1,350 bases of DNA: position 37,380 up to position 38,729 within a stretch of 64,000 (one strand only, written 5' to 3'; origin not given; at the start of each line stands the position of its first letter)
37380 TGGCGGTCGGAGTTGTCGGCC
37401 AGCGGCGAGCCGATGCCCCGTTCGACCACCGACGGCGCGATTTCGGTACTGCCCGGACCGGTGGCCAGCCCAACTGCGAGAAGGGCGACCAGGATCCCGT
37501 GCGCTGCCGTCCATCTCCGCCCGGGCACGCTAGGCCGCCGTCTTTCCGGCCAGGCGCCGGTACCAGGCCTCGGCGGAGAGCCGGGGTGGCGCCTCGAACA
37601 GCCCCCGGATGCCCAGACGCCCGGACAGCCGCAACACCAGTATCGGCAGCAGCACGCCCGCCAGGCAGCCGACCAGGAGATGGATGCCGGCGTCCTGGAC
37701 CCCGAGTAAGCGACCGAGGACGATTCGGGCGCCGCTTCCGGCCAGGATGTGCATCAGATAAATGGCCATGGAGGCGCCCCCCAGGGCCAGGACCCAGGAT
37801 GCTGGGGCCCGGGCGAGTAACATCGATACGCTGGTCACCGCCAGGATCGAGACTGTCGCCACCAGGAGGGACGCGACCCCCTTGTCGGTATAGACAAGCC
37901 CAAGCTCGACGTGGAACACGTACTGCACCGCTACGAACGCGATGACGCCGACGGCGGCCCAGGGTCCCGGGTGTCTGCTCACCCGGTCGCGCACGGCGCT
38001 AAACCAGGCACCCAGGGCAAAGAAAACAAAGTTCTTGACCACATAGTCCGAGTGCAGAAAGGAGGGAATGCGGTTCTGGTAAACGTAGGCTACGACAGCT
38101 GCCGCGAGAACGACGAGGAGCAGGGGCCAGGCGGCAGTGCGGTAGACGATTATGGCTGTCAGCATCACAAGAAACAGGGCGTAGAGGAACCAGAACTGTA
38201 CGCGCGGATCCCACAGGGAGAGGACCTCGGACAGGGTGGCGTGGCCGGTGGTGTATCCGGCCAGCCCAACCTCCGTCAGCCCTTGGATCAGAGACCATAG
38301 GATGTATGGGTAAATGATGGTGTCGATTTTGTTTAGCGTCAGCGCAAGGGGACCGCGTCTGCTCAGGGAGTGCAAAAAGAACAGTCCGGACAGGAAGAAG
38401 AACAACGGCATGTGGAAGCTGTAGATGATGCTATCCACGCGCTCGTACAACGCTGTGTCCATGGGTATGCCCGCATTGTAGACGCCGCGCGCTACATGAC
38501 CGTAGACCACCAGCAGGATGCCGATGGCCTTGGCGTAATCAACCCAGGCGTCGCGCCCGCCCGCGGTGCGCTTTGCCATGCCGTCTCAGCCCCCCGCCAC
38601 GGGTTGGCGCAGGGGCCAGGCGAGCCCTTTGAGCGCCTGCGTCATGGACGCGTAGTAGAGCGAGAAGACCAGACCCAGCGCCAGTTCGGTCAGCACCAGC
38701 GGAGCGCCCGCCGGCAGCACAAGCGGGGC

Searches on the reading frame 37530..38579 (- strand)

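Call 27: search_protein_families(library=pfam, max_evalue=0.00001, proteins=[window:37530-38579:-])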
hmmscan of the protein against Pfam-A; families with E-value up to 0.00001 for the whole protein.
window:37530-38579:- (349 aa): 1 family
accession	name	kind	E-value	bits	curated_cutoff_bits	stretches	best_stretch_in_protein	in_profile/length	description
PF01757.29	Acyl_transf_3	-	3.6e-35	122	31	1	11-316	2-325/326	Acyltransferase domain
